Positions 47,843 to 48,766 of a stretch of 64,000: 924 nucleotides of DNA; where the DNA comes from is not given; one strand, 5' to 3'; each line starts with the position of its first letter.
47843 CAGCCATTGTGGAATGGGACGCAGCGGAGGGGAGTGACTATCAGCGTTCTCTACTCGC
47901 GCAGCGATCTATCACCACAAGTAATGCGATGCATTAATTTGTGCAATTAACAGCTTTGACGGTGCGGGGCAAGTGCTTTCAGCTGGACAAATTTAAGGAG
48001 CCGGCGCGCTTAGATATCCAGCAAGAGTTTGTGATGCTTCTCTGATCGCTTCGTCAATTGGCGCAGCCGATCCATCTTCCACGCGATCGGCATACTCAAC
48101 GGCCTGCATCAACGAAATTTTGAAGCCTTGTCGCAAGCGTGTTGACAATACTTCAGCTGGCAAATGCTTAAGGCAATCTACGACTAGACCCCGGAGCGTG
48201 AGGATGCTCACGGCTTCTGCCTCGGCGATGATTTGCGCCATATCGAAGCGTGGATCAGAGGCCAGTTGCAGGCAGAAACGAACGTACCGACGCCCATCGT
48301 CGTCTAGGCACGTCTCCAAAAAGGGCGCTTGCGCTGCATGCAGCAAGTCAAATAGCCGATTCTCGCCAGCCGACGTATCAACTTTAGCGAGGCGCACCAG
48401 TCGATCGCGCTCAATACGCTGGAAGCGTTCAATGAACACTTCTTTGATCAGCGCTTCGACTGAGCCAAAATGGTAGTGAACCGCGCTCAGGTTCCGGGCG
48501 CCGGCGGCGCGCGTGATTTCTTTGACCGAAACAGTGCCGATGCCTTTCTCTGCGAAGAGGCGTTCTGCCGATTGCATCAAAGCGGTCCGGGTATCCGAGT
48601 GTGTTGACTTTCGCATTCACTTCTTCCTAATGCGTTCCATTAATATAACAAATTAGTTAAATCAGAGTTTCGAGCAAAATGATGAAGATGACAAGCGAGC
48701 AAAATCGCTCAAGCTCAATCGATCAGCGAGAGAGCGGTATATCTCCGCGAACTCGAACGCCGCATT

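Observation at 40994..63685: Island-wide regulon defined by a 15-bp palindrome TAATG-N5-CATTA, probably read by the island TetR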

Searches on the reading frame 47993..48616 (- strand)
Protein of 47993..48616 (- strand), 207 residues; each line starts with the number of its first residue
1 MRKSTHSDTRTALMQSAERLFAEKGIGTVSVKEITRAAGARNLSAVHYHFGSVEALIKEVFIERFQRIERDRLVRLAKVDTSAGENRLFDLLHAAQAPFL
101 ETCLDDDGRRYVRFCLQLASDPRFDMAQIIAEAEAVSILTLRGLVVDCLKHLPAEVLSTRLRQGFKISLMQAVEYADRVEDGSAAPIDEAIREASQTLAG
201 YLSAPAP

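Call 5: search_protein_families(library=pfam, proteins=[window:47993-48616:-])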
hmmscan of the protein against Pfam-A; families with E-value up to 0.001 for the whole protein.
window:47993-48616:- (207 aa): 2 families
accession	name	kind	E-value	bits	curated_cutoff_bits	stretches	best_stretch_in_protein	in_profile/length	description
PF00440.29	TetR_N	-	2.5e-08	34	24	1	14-60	2-47/47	Bacterial regulatory proteins, tetR family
PF17939.6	TetR_C_30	-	1.9e-05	25.4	26.3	1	97-198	5-112/115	Tetracyclin repressor-like, C-terminal domain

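Call 11: find_homologous_proteins(query=window:47993-48616:-)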
Query window:47993-48616:- (207 aa): 233 proteins with E <= 0.001 among 2305 candidates; the best 120 are listed.
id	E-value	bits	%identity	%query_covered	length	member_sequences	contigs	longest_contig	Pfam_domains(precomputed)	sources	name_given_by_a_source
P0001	1.4e-126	437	100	100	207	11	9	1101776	PF00440.30,PF17939.7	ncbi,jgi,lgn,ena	ncbi:MAG: TetR/AcrR family transcriptional regulator [Pseudomonadota bacterium]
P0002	1.1e-113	395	89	100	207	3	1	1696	PF00440.30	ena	-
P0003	9.6e-101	353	78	100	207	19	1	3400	PF00440.30,PF17939.7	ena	-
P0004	3.5e-100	351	77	100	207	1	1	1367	PF00440.30,PF17939.7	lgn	-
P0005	1.3e-98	346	77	100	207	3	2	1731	PF00440.30,PF17939.7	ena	-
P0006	1.6e-80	287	72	88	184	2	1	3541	-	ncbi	ncbi:MAG: hypothetical protein AAFO63_09370, partial [Pseudomonadota bacterium]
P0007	3.0e-73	264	61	100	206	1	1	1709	PF00440.30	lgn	-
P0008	3.8e-71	257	59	99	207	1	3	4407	PF00440.30,PF17939.7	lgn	-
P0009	5.4e-71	256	58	99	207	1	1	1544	PF00440.30,PF17939.7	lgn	-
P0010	9.7e-71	255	60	99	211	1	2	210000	PF00440.30,PF17939.7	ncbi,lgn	ncbi:MAG: TetR/AcrR family transcriptional regulator [Pseudomonadota bacterium]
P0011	1.8e-70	254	59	100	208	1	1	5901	PF00440.30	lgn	-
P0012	2.2e-70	254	59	100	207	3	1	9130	PF00440.30,PF17939.7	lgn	-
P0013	4.3e-70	253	59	100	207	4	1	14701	PF00440.30,PF17939.7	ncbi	ncbi:MAG: TetR/AcrR family transcriptional regulator [Pseudomonadota bacterium]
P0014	4.6e-70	253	59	99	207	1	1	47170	PF00440.30,PF17939.7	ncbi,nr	ncbi:hypothetical protein IP88_03760 [alpha proteobacterium AAP81b]|nr:hypothetical protein IP88_037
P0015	5.6e-70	253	58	99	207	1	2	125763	PF00440.30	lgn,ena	-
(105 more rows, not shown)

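Call 14: find_related_loci(query=A1, collection=genome_contigs, flank=10000)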
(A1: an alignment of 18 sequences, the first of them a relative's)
Query A1 (207 aa) in genome_contigs; peptide patterns used: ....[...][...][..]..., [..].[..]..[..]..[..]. (x = any residue, [..] = any of these).
600 stretches matched a pattern (row limit reached: there are more); 466 encode a relative of the query (tblastn E <= 1e-3); the best 80 are kept; 80 distinct loci.
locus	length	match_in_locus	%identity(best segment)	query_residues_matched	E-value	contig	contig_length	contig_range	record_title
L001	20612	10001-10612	61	1-204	1e-79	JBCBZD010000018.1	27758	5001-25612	MAG: Pseudomonadota bacterium isolate P01_A01_bin.106 k141_1294073_length_27758_cov_28.0137, whole genome shotgun sequen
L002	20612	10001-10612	58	1-204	3e-75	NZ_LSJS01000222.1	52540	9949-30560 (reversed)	Erythrobacter donghaensis strain CCH17-B8 CCH17-B8_contig266, whole genome shotgun sequence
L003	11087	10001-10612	56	1-204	1e-73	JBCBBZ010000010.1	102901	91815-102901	MAG: Pseudomonadota bacterium isolate J06592_1 NODE_10_length_102901_cov_9.930279, whole genome shotgun sequence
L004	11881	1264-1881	57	1-206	1e-71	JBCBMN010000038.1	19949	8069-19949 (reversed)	MAG: Pseudomonadota bacterium isolate J06630_10 NODE_38_length_19949_cov_7.325147, whole genome shotgun sequence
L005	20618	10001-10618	56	1-206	5e-71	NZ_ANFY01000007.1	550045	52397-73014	Sandarakinorhabdus sp. AAP62 Contig11, whole genome shotgun sequence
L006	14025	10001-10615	55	1-205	3e-68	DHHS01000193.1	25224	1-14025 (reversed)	MAG TPA_asm: Sphingomonas sp. UBA4766 UBA4766_contig_329, whole genome shotgun sequence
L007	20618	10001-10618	54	1-206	3e-68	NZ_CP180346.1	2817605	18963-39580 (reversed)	MAG: Polymorphobacter sp. isolate contig_1172 chromosome, complete genome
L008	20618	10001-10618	49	1-206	7e-63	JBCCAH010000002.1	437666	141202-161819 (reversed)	MAG: Pseudomonadota bacterium isolate P01_A01_bin.136 k141_211496_length_437666_cov_191.7059, whole genome shotgun seque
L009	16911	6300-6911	47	1-204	4e-60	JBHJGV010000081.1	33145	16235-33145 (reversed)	MAG: Alphaproteobacteria bacterium isolate sb_S10C1846 S10Ck141_188972, whole genome shotgun sequence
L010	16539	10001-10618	47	2-207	8e-60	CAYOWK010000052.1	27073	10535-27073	MAG TPA_asm: uncultured Rhizobium sp. isolate SRP287051_co2_37 genome assembly, contig: NODE_3671_length_27073_cov_20.47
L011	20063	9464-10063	45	8-207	3e-58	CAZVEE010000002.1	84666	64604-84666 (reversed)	MAG TPA_asm: uncultured Alphaproteobacteria bacterium isolate SRP128890_co1_66 genome assembly, contig: NODE_446_length_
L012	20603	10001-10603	58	1-201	5e-72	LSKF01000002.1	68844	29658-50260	Erythrobacteraceae bacterium CCH12-C2 CCH12-C2_contig2, whole genome shotgun sequence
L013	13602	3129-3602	39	7-163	6e-28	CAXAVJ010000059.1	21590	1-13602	MAG TPA_asm: uncultured Rhodospirillaceae bacterium isolate ERR594358_concoct_25 genome assembly, contig: ERZ2772497.107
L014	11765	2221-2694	36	5-161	2e-26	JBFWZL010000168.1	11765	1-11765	MAG: Candidatus Binatia bacterium isolate CA_2019_TPBS_187 NODE_22186_length_11765_cov_3.444750_TPBS, whole genome shotg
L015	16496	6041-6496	41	8-162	3e-25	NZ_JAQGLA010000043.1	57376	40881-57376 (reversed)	Saccharopolyspora oryzae strain WRP15-2 NODE_43_length_57376_cov_7.533110, whole genome shotgun sequence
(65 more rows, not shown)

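Call 18: search_solved_structures(query=A1, max_evalue=0.001)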
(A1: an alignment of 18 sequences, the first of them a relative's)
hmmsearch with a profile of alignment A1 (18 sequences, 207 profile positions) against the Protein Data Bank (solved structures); distinct sequences matched with E-value up to 0.001: 62 (the best 60 are shown).
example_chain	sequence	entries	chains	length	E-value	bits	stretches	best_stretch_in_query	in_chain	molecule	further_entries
2fbq_A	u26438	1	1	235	4.8e-12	48.9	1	6-65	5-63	probable transcriptional regulator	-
5daj_A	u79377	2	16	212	4.5e-10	42.5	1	4-102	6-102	NalD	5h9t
3dew_A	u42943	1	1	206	2e-09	40.4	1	4-66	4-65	Transcriptional regulator, TetR family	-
4g12_A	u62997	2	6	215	1.4e-07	34.3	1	5-62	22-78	Probable transcriptional regulatory protein (Probably TETR-FAMILY)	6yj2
6yl2_B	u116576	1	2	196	1.7e-07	34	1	6-62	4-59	Probable transcriptional regulatory protein (Probably TetR-family)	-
7e1l_A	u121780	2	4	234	3.9e-07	32.9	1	7-93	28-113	DUF1956 domain-containing protein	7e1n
3s5r_A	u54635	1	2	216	5.3e-07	32.4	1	5-68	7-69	Transcriptional regulator TetR family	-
2hyt_A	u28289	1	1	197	6.3e-07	32.2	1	3-101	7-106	TetR-family transcriptional regulator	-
6srn_A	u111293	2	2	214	6.9e-07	32.1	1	4-80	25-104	TetR family transcriptional regulator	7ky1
2dg8_A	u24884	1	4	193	1e-06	31.5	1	9-85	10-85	putative tetR-family transcriptional regulatory protein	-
5d18_A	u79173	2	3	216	3.2e-06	29.9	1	6-60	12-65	TetR family transcriptional regulator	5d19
2ibd_A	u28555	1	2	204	3.8e-06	29.6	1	5-62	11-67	Possible transcriptional regulator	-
6a4l_A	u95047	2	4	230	3.9e-06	29.6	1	6-60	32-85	TetR family transcriptional regulator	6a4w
5fgl_A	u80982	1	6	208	4.6e-06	29.4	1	13-151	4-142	NicR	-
4kwa_A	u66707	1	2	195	5.8e-06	29.1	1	7-93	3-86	Transcriptional regulator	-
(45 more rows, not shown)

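Call 23: search_protein_families(library=ncbifam, proteins=[window:47993-48616:-], max_evalue=0.00001)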
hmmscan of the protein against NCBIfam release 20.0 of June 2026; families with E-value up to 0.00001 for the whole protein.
window:47993-48616:- (207 aa): 7 families
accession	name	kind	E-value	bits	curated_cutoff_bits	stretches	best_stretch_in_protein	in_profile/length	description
NF053516.1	TranRepPrsAVib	equivalog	9.2e-13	48.5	300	1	6-101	4-97/208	TetR family transcriptional repressor PsrA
NF050111.1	TransRegSACE7040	equivalog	8.7e-08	32.3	250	1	9-77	2-69/186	SACE_7040 family transcriptional regulator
NF051852.1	efflux_TF_MtrR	exception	9.2e-08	32.1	280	1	5-71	7-72/205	multidrug efflux system transcriptional repressor MtrR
NF058643.1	TranRegCurRPseudo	equivalog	1.4e-07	31.4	300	1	3-104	2-101/193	TetR family transcriptional repressor CurR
NF041196.1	ScbR_bind_reg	equivalog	1.9e-07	31.5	150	1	8-70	6-67/191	ScbR family autoregulator-binding transcription factor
TIGR03384.1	betaine_BetI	equivalog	1.7e-06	27.8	201.3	0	9-95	9-92/189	choline-binding transcriptional repressor BetI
NF037937.1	septum_RefZ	equivalog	4.8e-06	26.6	180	1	11-66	2-56/195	forespore capture DNA-binding protein RefZ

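Call 42: predict_structure(alignment_id=A2)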
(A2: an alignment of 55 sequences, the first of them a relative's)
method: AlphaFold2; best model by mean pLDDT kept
length: 207 residues; sequences in the alignment: 55
mean_pLDDT: 91.7   pTM: 0.85
mean pLDDT of the five models: 91.7, 91.4, 90.9, 90.7, 89.8
residues with pLDDT >= 90: 176; 70-90: 21; 50-70: 7; < 50: 3
segments of 3 or more residues with pLDDT < 50: 1-3
pLDDT, mean of each block of 10 residues (from residue 1): 64 93 91 94 91 95 93 92 81 96 95 94 92 90 93 93 94 98 98 98 91
secondary structure, 60 per line:
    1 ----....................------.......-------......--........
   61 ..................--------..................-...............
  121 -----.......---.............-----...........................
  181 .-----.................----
elements in order: H5-24 H31-37 H45-50 H53-78 H87-104 H106-120 H126-132 H136-148 H154-181 H187-203

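Call 44: fold_search(model_id=the predicted structure, library=pdb)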
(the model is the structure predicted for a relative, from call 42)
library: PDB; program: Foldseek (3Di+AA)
matches with E <= 10: 790; with E <= 0.001: 57
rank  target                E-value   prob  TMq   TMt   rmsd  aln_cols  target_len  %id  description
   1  2fbq                  9.5e-06  1.00  0.73  0.71   4.1       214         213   25  The crystal structure of transcriptional regulator PA3006 (released 2005-12-20)
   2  3pas_C                2.9e-05  1.00  0.72  0.77   3.6       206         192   17  Crystal structure of a TetR family transcription regulator (Maqu_1417) from MARINOBACTER AQUAEOLEI VT8 at 1.90 A resol (released 2010-11-17)
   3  2np5_A                4.0e-05  1.00  0.52  0.56   5.8       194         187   22  Crystal structure of a transcriptional regulator (RHA1_ro04179) from Rhodococcus sp. Rha1. (released 2006-11-28)
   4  5fgl_A                4.6e-05  1.00  0.72  0.75   4.1       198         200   17  Co-crystal Structure of NicR2_Hsp (released 2016-12-21)
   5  5fgl_B                5.0e-05  1.00  0.72  0.73   4.3       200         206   16  Co-crystal Structure of NicR2_Hsp (released 2016-12-21)
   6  5fgl_D                5.7e-05  1.00  0.73  0.74   4.2       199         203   16  Co-crystal Structure of NicR2_Hsp (released 2016-12-21)
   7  3pas_A                6.3e-05  1.00  0.68  0.72   4.1       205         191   18  Crystal structure of a TetR family transcription regulator (Maqu_1417) from MARINOBACTER AQUAEOLEI VT8 at 1.90 A resol (released 2010-11-17)
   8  3pas_B                6.6e-05  1.00  0.67  0.72   3.8       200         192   18  Crystal structure of a TetR family transcription regulator (Maqu_1417) from MARINOBACTER AQUAEOLEI VT8 at 1.90 A resol (released 2010-11-17)
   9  5wm9_A                7.5e-05  1.00  0.53  0.55   6.3       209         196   22  Crystal Structure of TetR family regulator Rv0078 from Mycobacterium tuberculosis (released 2018-07-04)
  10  5d18                  8.6e-05  1.00  0.45  0.46   6.8       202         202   18  Crystal structure of Mycobacterium tuberculosis Rv0302, form I (released 2015-10-07)
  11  5fgl_C                9.0e-05  1.00  0.73  0.74   4.1       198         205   17  Co-crystal Structure of NicR2_Hsp (released 2016-12-21)
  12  6hrz_A                9.0e-05  1.00  0.51  0.54   6.3       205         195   22  EthR2 in complex with compound 4 (BDM72170) (released 2019-02-27)
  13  5fgl_F                9.4e-05  1.00  0.72  0.74   4.2       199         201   16  Co-crystal Structure of NicR2_Hsp (released 2016-12-21)
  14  5fhp_D                1.2e-04  1.00  0.73  0.75   4.2       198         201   17  SeMet regulator of nicotine degradation (released 2016-12-21)
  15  9i1x_A                1.2e-04  1.00  0.58  0.55   6.0       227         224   18  Crystal structure of the E. coli TetR family regulator CecR (released 2025-11-26)
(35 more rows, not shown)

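Call 46: find_related_loci(query=A2, collection=metagenome_contigs, flank=10000)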
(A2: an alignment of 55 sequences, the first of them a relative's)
Query A2 (207 aa) in metagenome_contigs; peptide patterns used: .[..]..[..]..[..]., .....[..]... (x = any residue, [..] = any of these).
600 stretches matched a pattern (row limit reached: there are more); 377 encode a relative of the query (tblastn E <= 1e-3); the best 80 are kept; 80 distinct loci.
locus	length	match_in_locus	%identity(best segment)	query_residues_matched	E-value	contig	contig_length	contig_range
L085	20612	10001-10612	58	1-204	4e-77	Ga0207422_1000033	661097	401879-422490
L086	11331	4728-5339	52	1-204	1e-67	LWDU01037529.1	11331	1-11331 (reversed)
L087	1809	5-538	60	28-205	6e-69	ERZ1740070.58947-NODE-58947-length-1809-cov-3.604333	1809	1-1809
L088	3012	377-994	45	1-206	3e-46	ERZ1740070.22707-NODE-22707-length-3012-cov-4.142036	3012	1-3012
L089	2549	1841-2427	47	7-205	2e-55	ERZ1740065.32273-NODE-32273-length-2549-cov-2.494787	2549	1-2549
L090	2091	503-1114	37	7-205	6e-30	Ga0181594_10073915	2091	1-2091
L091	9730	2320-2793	39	7-163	3e-28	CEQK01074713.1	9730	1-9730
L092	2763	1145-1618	38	7-163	1e-25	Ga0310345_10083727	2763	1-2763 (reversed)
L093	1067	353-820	36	7-161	2e-24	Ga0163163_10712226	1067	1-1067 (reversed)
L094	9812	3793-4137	41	9-122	1e-21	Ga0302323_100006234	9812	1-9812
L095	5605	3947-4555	33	4-206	2e-21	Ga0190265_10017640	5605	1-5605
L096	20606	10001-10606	31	8-205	7e-21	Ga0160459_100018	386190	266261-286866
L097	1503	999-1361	40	7-126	1e-20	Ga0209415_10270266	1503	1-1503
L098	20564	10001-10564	31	3-189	3e-20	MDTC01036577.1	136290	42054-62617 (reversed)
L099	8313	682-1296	34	2-204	3e-20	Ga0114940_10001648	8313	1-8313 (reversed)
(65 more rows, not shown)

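Call 48: search_protein_families(library=pfam, proteins=[L001:4048-5298:-, L001:12707-13798:+, L001:7835-8227:-, L007:12682-15864:+, L010:3092-4306:-, L005:8081-8656:+, L005:13353-13727:-, L004:5857-6924:+, L004:9268-10368:-, L010:15209-15646:+], max_evalue=0.001)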
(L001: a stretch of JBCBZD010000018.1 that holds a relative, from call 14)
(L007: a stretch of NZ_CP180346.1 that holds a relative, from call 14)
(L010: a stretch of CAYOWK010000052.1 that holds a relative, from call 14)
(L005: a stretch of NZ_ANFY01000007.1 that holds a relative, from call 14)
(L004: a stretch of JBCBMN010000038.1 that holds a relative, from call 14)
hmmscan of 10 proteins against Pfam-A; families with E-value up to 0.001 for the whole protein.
L001:4048-5298:- (416 aa): 3 families
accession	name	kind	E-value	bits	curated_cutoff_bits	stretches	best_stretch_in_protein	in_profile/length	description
PF00108.29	Thiolase_N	-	2.9e-69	233.8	26.4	1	18-281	2-259/260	Thiolase, N-terminal domain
PF02803.24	Thiolase_C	-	4.8e-44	149.4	27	1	289-414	1-123/123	Thiolase, C-terminal domain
PF22691.2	Thiolase_C_1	-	0.00014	22.1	28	0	315-352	23-60/144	Thiolase C-terminal domain-like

L001:12707-13798:+ (363 aa): 2 families
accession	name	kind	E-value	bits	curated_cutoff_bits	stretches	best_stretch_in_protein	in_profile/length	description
PF12706.13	Lactamase_B_2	-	1.6e-13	51.2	27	1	85-314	4-200/200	Beta-lactamase superfamily domain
PF00753.33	Lactamase_B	-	9.7e-08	32.6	22.7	1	77-250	11-161/196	Metallo-beta-lactamase superfamily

L001:7835-8227:- (130 aa): 1 family
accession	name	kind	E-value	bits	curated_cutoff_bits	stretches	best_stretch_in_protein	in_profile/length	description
PF14248.12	DUF4345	-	5.5e-05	23.6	26.5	1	14-121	7-117/119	Domain of unknown function (DUF4345)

L007:12682-15864:+ (1060 aa): 6 families
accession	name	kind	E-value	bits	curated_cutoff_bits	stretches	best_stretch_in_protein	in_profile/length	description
PF00593.30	TonB_dep_Rec_b-barrel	-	5.3e-28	99.5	27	1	596-1026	38-436/436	TonB dependent receptor-like, beta-barrel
PF14905.12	OMP_b-brl_3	-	2.4e-16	60.3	27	1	706-915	81-280/408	Outer membrane protein beta-barrel family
PF07715.20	Plug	-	9.3e-14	52.3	23.9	1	270-370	6-106/107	TonB-dependent Receptor Plug Domain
PF13202.12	EF-hand_5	-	1.8e-05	24.4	25.9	0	118-132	5-19/25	EF hand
PF13405.12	EF-hand_6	-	0.00029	20.7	25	0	86-105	2-21/30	EF-hand domain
PF00036.39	EF-hand_1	-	0.00054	19.8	25.4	0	87-105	3-21/29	EF hand domain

L010:3092-4306:- (404 aa): 3 families
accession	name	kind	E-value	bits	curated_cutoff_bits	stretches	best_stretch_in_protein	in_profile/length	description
PF12706.13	Lactamase_B_2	-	1.9e-16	60.7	27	1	128-355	5-200/200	Beta-lactamase superfamily domain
PF00753.33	Lactamase_B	-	2.6e-07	31.2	22.7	1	121-290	13-160/196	Metallo-beta-lactamase superfamily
PF23023.1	Anti-Pycsar_Apyc1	-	2.7e-05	24.2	50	1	97-167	4-73/250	Anti-Pycsar protein Apyc1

L005:8081-8656:+ (191 aa): 0 families

L005:13353-13727:- (124 aa): 0 families

L004:5857-6924:+ (355 aa): 2 families
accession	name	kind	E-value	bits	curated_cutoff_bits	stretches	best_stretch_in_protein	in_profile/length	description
PF13417.12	GST_N_3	-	5.1e-09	36.8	22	1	21-94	1-70/75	Glutathione S-transferase, N-terminal domain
PF13409.12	GST_N_2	-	4.5e-07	30.8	25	1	26-93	1-69/70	Glutathione S-transferase, N-terminal domain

L004:9268-10368:- (366 aa): 3 families
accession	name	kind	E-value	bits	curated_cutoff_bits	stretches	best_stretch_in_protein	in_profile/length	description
PF12706.13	Lactamase_B_2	-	2.3e-15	57.2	27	1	112-316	29-199/200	Beta-lactamase superfamily domain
PF00753.33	Lactamase_B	-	2.2e-10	41.2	22.7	1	81-251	7-159/196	Metallo-beta-lactamase superfamily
PF23023.1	Anti-Pycsar_Apyc1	-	1.6e-06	28.2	50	1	64-147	5-87/250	Anti-Pycsar protein Apyc1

L010:15209-15646:+ (145 aa): 0 families
